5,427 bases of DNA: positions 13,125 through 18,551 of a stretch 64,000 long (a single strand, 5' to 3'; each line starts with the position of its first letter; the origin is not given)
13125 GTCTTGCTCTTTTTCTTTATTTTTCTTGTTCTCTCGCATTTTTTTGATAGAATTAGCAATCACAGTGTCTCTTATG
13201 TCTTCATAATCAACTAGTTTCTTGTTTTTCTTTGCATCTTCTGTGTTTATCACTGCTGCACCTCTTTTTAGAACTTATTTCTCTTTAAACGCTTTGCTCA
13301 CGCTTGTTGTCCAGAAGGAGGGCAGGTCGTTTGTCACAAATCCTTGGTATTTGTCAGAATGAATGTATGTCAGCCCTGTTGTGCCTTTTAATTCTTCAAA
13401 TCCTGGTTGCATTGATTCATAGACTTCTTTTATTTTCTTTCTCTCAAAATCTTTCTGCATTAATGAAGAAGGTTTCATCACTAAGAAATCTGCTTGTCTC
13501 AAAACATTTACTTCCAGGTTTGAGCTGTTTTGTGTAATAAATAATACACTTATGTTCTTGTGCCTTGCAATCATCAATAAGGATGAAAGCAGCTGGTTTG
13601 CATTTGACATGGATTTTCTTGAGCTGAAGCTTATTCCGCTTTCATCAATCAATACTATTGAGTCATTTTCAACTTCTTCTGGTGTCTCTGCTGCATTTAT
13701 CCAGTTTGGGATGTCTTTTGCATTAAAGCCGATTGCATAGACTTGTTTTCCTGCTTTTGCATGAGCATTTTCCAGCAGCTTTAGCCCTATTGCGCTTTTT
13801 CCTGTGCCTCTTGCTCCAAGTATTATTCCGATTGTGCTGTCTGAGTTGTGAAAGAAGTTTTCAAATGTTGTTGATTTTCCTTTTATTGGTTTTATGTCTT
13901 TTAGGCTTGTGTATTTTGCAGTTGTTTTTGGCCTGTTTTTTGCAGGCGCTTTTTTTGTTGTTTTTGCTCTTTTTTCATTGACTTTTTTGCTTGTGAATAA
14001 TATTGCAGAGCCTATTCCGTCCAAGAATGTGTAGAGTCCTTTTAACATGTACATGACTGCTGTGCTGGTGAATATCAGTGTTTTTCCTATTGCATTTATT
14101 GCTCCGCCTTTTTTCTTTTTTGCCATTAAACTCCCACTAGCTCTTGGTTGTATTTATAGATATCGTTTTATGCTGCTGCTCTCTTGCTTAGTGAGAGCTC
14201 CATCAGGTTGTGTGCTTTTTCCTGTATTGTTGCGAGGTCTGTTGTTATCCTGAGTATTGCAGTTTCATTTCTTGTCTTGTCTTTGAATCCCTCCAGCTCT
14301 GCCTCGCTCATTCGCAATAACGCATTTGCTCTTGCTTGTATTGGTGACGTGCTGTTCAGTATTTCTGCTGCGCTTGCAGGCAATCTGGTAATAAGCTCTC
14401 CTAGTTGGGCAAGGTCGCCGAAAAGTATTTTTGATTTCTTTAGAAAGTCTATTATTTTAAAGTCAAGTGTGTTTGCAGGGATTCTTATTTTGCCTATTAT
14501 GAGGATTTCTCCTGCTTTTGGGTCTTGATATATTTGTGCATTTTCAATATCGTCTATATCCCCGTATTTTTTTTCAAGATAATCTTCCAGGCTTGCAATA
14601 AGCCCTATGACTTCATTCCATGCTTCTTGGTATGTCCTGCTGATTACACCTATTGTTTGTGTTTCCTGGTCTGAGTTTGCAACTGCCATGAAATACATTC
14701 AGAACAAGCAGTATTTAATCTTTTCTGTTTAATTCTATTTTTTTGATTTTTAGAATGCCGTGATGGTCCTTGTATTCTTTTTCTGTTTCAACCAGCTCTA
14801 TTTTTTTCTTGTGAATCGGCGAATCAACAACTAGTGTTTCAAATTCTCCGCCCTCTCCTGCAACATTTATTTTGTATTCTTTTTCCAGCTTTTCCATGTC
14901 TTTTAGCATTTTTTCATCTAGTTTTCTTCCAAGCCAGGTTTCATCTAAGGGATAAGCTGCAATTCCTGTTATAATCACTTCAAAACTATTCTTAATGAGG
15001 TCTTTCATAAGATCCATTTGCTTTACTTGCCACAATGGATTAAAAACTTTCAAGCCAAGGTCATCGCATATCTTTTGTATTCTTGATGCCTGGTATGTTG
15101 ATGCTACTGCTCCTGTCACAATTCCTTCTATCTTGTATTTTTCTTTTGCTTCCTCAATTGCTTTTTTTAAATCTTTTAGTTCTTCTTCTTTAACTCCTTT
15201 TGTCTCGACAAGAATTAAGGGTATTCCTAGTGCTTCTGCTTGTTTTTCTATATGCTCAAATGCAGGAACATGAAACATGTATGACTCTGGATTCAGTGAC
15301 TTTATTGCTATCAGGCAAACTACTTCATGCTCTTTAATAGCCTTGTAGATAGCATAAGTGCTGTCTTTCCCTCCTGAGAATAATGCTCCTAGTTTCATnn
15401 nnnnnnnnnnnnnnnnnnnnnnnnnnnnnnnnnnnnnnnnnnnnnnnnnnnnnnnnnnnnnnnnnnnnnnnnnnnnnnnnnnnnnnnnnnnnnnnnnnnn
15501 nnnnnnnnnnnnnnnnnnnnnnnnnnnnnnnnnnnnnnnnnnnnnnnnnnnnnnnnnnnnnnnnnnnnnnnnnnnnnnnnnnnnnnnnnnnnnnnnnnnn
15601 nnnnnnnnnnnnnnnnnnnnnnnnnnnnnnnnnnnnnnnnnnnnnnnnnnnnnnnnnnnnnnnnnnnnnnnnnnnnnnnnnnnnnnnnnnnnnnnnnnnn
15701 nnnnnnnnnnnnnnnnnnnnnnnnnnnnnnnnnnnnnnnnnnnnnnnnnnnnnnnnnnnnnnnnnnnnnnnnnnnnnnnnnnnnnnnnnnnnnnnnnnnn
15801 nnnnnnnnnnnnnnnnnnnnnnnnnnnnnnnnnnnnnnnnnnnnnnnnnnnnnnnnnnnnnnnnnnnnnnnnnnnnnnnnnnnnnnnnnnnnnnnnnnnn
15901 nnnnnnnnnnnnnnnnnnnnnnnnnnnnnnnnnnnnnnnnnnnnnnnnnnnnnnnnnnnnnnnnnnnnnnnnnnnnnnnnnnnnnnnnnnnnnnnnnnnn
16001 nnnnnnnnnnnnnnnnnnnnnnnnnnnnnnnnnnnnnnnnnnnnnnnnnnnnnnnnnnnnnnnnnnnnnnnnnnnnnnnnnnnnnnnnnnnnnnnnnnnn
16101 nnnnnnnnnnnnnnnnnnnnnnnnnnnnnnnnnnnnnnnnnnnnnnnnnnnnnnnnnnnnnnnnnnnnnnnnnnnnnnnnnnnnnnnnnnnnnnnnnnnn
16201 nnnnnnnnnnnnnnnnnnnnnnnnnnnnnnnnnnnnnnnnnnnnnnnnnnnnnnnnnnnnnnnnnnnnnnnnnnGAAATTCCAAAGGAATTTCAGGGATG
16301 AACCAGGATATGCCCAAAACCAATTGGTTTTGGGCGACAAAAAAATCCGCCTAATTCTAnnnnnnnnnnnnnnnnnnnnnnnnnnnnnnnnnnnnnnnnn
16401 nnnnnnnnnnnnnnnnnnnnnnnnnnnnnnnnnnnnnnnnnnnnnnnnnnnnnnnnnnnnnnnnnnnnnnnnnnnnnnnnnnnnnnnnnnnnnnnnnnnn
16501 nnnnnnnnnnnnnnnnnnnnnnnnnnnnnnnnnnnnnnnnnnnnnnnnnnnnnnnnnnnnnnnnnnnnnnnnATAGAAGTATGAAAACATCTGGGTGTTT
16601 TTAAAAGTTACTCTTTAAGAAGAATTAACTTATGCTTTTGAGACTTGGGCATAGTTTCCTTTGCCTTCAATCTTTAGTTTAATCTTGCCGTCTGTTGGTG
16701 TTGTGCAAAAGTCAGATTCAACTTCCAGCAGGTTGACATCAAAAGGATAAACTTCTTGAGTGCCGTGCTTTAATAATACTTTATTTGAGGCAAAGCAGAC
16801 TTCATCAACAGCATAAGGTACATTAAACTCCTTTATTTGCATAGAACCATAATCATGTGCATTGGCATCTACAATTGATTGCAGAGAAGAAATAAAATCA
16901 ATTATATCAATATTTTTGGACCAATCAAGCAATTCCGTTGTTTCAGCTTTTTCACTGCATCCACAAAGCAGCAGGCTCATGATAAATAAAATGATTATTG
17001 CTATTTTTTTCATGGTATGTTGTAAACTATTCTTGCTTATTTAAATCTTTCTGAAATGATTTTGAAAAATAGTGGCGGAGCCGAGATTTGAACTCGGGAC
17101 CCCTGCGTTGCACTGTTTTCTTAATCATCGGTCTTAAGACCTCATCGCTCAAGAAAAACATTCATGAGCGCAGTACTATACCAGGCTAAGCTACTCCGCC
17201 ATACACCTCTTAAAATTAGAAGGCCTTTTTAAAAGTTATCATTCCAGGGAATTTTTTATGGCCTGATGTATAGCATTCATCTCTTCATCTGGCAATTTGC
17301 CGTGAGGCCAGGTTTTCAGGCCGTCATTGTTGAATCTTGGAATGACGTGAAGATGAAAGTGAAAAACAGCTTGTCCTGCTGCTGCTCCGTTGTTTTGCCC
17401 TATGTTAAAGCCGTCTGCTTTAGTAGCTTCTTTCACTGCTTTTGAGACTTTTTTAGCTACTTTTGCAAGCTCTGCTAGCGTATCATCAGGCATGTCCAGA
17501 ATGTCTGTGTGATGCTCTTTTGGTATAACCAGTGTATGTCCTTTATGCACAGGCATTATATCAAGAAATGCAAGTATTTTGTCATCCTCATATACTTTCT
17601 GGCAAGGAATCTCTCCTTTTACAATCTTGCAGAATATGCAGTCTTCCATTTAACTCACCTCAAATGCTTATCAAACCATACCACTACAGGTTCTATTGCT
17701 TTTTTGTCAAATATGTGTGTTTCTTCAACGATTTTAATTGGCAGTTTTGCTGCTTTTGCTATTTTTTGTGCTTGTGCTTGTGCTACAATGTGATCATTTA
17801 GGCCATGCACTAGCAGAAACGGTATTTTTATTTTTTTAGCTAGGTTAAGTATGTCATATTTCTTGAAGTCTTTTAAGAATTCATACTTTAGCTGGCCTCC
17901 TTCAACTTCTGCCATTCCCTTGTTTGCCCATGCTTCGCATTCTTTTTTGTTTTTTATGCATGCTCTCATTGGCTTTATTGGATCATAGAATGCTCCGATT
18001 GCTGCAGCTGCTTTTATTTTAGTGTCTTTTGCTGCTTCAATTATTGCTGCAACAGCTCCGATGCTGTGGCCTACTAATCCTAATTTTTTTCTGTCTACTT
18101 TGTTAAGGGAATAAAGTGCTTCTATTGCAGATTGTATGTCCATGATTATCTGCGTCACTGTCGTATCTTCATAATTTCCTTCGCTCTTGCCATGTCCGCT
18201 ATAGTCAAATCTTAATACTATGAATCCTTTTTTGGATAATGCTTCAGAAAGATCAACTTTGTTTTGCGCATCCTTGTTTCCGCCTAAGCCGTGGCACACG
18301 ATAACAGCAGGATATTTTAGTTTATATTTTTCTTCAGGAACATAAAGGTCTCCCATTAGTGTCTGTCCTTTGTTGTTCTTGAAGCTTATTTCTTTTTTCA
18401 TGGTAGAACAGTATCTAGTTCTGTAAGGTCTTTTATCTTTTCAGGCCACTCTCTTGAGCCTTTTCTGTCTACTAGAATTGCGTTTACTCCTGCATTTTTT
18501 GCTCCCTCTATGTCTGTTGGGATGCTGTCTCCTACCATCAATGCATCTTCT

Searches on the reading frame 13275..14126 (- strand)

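Call 34: search_protein_families(library=pfam, proteins=[window:13275-14126:-])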
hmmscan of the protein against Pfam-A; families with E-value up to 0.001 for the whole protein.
window:13275-14126:- (283 aa): 4 families
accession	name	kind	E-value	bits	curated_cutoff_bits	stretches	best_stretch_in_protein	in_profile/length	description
PF05707.18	Zot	-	8.3e-06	25.8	20.3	1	137-210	63-137/197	Zonular occludens toxin (Zot)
PF20720.3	nSTAND3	-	9e-05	22.7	27.2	1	101-199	21-110/155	Novel STAND NTPase 3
PF00004.35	AAA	-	0.00031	21.6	21.2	1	102-212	3-123/131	ATPase family associated with various cellular activities (AAA)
PF13604.12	AAA_30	-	0.00082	19.6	27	0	94-138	15-72/191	AAA domain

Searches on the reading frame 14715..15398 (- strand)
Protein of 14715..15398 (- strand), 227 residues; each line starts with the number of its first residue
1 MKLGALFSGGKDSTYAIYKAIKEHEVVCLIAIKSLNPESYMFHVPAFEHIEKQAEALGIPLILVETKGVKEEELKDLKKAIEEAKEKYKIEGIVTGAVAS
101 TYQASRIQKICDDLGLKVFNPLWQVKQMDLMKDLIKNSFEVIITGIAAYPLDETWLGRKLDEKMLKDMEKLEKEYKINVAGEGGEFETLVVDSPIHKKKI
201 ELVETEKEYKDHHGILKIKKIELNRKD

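Call 53: search_protein_families(library=pfam, proteins=[window:14715-15398:-])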
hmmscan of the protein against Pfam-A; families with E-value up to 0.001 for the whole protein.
window:14715-15398:- (227 aa): 1 family
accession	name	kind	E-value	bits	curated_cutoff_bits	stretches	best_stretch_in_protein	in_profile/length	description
PF01902.24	Diphthami_syn_2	-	2.2e-74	250.1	23.2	1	1-222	1-218/219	Diphthamide synthase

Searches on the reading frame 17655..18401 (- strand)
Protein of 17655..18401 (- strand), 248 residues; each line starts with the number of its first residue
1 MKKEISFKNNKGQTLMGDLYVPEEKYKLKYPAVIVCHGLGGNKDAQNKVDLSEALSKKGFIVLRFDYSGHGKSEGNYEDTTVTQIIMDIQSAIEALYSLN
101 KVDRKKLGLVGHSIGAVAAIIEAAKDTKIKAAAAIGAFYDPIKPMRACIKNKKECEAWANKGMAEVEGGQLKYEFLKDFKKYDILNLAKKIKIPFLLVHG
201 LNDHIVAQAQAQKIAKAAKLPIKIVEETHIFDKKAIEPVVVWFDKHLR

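Call 34: search_protein_families(library=pfam, proteins=[window:17655-18401:-])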
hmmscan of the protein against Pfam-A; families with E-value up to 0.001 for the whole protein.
window:17655-18401:- (248 aa): 17 families
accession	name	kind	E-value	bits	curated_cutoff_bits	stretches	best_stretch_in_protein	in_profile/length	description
PF12146.15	Hydrolase_4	-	8.7e-21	74.8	27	2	32-161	6-132/239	Serine aminopeptidase, S33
PF00561.26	Abhydrolase_1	-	2.7e-17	63.7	25.8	1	31-143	1-111/245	alpha/beta hydrolase fold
PF01738.24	DLH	-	5.5e-14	52.7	21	1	22-134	8-126/217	Dienelactone hydrolase family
PF02129.25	Peptidase_S15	-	7.8e-13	49.1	23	1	12-140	2-131/262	X-Pro dipeptidyl-peptidase (S15 family)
PF05448.18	AXE1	-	3.7e-12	46.1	21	1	84-206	155-277/321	Acetyl xylan esterase (AXE1)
PF00326.27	Peptidase_S9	-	1.4e-11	44.7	22.6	1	55-219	10-171/213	Prolyl oligopeptidase family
PF20434.5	BD-FAE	-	1.6e-11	44.6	26.8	1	18-216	2-213/215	BD-FAE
PF06500.17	FrsA-like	-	6.1e-10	38.9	22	1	3-219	169-382/414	Esterase FrsA-like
PF12697.13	Abhydrolase_6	-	1.2e-08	36.3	26.3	1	33-147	1-100/217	Alpha/beta hydrolase family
PF20408.4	Abhydrolase_11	-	3.3e-08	34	27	1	32-139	4-110/193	Alpha/beta hydrolase domain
PF03403.19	PAF-AH_p_II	-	3.7e-06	26.2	20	0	99-142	215-258/372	Platelet-activating factor acetylhydrolase, isoform II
PF12740.14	PETase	-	1.5e-05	25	28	1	17-135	42-155/263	PET hydrolase-like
PF08840.17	BAAT_C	-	6.8e-05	23.4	20.9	1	90-214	7-135/210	BAAT / Acyl-CoA thioester hydrolase C terminal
PF03959.19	FSH1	-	9.8e-05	22.6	21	1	45-219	47-187/211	Serine hydrolase (FSH1)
PF07224.18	Chlorophyllase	-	0.00014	21.2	26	1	24-150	36-161/301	Chlorophyllase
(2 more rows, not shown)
